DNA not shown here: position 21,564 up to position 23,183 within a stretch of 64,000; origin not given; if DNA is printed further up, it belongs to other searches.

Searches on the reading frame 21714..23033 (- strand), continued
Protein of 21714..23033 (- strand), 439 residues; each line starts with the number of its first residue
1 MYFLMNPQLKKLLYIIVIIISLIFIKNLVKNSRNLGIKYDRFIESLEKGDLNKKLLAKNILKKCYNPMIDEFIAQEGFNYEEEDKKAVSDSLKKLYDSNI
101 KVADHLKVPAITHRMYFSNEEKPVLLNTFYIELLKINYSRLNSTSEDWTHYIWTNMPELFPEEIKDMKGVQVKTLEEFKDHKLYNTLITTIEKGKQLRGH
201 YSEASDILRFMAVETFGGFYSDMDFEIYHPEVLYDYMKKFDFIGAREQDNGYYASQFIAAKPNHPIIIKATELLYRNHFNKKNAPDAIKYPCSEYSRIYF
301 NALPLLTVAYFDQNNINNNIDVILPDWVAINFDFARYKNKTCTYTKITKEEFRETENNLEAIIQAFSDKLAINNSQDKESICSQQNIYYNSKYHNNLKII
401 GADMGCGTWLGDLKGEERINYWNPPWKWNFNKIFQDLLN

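Call 24: predict_structure(alignment_id=A1)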
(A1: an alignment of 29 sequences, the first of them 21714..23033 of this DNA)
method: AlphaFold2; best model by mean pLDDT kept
length: 439 residues; sequences in the alignment: 29
mean_pLDDT: 87.1   pTM: 0.84
mean pLDDT of the five models: 87.1, 86.4, 85.6, 85.3, 84.7
residues with pLDDT >= 90: 272; 70-90: 109; 50-70: 36; < 50: 22
segments of 3 or more residues with pLDDT < 50: 38-41, 374-389
pLDDT, mean of each block of 10 residues (from residue 1): 72 90 80 53 56 86 85 95 91 91 95 96 92 97 96 97 98 97 98 94 96 98 94 97 86 91 98 97 94 92 95 97 91 87 90 94 82 45 42 73 76 80 91 83
secondary structure, 60 per line:
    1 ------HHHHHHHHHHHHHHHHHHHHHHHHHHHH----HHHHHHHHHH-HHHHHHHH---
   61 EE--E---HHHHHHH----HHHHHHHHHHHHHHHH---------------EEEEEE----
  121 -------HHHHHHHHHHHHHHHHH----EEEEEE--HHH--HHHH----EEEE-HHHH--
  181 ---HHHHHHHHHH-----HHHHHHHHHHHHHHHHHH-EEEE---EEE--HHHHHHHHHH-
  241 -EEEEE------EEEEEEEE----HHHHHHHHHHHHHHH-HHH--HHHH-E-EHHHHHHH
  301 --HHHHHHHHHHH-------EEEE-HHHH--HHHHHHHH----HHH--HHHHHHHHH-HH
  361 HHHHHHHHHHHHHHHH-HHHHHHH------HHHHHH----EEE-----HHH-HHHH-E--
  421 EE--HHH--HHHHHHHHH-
elements in order: H7-34 H39-48 H50-57 H69-75 H80-95 E111-116 H128-144 E149-154 H162-165 E170-173 H175-178 H184-193 H199-216 E218-221 E225-227 H230-239 E242-246 E253-260 H265-279 H286-289 H294-300 H303-313 E321-324 H326-329 H332-339 H349-357 H359-376 H378-384 H391-396 E401-403 H413-416 H430-438

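Call 26: search_protein_representatives(alignment_id=A1)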
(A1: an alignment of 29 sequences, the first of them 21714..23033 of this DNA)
Query: 29 sequences, 413 profile positions. Proteins with E-value up to 0.001 (for the whole library): 2082; up to 1e-10: 566; up to 1e-30: 153. The best 150 are listed.
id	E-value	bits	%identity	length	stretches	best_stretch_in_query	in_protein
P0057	1.1e-293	989.6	-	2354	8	45-326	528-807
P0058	1.5e-222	755.3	-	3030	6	42-324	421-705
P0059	5.0e-221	750.3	-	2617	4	31-326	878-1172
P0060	6.2e-215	730.2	-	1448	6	50-326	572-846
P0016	7.4e-184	627.9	-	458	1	3-412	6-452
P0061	8.9e-179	611.1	-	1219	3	47-305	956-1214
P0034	3.3e-175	599.4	-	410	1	1-411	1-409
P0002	1.2e-167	574.5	-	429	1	3-411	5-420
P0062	4.2e-164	562.8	-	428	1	3-413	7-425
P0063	1.6e-162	557.6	-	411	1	1-412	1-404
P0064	4.3e-159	546.3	-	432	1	3-412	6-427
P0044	7.0e-158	542.3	-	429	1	2-413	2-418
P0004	8.7e-158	542.0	-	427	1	3-413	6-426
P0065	3.5e-157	540.0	-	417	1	1-412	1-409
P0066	4.3e-155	533.1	-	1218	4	47-325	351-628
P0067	4.1e-147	506.8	-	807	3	28-325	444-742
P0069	1.4e-143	495.2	-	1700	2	46-324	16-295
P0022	6.0e-142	489.8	-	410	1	1-412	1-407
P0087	2.3e-76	273.8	-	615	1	37-325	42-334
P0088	3.0e-75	270.1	-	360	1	42-320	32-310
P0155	6.9e-38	147.1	-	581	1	83-321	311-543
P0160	2.5e-37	145.2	-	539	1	47-313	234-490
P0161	4.6e-37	144.3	-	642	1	29-314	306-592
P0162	7.6e-37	143.6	-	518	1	54-319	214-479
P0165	3.6e-36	141.4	-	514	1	83-316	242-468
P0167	1.6e-35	139.3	-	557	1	43-318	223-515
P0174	2.6e-34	135.3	-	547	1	44-317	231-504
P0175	4.1e-34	134.6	-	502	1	65-318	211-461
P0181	3.8e-33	131.4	-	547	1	54-313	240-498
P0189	3.8e-32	128.2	-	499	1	56-317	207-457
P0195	2.8e-31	125.3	-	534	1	69-316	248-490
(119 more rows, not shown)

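Call 28: fold_search(model_id=the predicted structure, library=pdb)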
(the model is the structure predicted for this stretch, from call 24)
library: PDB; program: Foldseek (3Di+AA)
matches with E <= 10: 827; with E <= 0.001: 90
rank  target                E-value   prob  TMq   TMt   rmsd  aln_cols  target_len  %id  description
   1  8ovs_AAA              1.7e-09  1.00  0.34  0.52  14.6       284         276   15  Crystal structure of YeGT glycosyltransferase with bound UDP (released 2024-05-22)
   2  8ovs_BBB              2.5e-09  1.00  0.33  0.50   5.1       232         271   15  Crystal structure of YeGT glycosyltransferase with bound UDP (released 2024-05-22)
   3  8ovt_C                6.4e-09  1.00  0.35  0.52   3.8       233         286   14  Crystal structure of the ligand-free YeGT glycosyltransferase (released 2024-05-15)
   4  8ovt_B                6.4e-09  1.00  0.33  0.49   5.0       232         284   16  Crystal structure of the ligand-free YeGT glycosyltransferase (released 2024-05-15)
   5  8ovt_A                8.0e-09  1.00  0.33  0.48   5.1       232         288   16  Crystal structure of the ligand-free YeGT glycosyltransferase (released 2024-05-15)
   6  4mix_A                1.7e-08  1.00  0.32  0.48  16.8       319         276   14  PaToxG Glycosyltransferase (released 2013-10-16)
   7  4mix_B                3.0e-08  1.00  0.34  0.51  11.1       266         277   16  PaToxG Glycosyltransferase (released 2013-10-16)
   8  8x4k                  3.8e-08  1.00  0.34  0.33   5.8       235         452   15  Crystal structure of the glycosyltransferase domain of Legionella SetA in complex with UPDGlc (released 2025-02-19)
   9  8x4m                  4.0e-08  1.00  0.32  0.31   5.6       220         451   14  Crystal structure of the glycosyltransferase domain of Legionella SetA in complex with UPD (released 2025-02-19)
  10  8x4j                  5.0e-08  1.00  0.34  0.34   5.5       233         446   15  Crystal structure of the glycosyltransferase domain of Legionella SetA (unbound) (released 2025-02-19)
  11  2wzg                  5.6e-07  1.00  0.31  0.27  26.7       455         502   12  Legionella glucosyltransferase (Lgt1) crystal structure (released 2009-12-08)
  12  8hcy_A                1.3e-06  1.00  0.29  0.26  22.1       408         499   13  Legionella glycosyltransferase (released 2023-11-08)
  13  2wzf                  1.6e-06  1.00  0.30  0.26  21.6       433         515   14  Legionella pneumophila glucosyltransferase crystal structure (released 2009-12-08)
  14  3jsz                  5.0e-06  1.00  0.29  0.25  19.9       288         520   14  Legionella pneumophila glucosyltransferase Lgt1 N293A with UDP-Glc (released 2010-02-02)
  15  3jt1                  6.6e-06  1.00  0.29  0.26  20.2       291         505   13  Legionella pneumophila glucosyltransferase Lgt1, UDP-bound form (released 2010-02-02)
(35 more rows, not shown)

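Call 29: list_cluster_members(proteins=[P0057, P0058, P0059, P0060, P0061, P0066, P0067, P0069, P0087, P0088])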
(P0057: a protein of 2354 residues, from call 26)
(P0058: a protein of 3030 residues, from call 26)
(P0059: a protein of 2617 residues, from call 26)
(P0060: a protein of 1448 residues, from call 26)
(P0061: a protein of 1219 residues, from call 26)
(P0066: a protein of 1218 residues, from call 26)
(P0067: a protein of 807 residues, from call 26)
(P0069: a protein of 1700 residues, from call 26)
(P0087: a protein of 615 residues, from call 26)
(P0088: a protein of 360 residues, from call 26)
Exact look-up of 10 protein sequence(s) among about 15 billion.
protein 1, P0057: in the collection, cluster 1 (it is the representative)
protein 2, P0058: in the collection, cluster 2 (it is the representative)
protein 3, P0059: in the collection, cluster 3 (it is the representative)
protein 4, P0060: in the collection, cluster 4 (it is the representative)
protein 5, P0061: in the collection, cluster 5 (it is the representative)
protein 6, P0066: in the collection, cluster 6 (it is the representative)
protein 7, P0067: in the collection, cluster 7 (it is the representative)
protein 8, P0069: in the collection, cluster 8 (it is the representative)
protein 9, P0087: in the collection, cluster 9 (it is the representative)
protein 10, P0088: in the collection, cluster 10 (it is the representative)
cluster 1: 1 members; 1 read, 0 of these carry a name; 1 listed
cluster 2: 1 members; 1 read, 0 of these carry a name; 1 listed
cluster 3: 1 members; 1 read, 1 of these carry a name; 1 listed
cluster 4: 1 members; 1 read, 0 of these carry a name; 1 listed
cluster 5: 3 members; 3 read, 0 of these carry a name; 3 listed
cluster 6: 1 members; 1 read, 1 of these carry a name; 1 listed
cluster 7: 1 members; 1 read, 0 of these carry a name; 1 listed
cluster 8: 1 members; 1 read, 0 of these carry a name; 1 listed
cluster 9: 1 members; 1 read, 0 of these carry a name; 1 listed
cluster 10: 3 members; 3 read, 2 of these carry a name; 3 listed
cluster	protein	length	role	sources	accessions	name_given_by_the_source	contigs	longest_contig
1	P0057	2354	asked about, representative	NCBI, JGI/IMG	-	-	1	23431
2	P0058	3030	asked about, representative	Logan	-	-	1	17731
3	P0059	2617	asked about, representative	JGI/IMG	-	ankyrin repeat protein/mannosyltransferase OCH1-like enzyme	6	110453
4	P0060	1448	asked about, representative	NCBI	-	-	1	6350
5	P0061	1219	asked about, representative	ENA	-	-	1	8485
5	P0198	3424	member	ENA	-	-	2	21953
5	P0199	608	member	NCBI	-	-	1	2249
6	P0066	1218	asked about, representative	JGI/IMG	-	ankyrin repeat protein/mannosyltransferase OCH1-like enzyme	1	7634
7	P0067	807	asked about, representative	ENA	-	-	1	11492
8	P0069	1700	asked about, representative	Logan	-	-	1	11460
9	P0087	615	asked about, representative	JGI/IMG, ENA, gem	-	-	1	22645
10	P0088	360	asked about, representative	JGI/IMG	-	mannosyltransferase OCH1-like enzyme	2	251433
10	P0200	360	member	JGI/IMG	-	mannosyltransferase OCH1-like enzyme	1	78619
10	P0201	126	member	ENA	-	-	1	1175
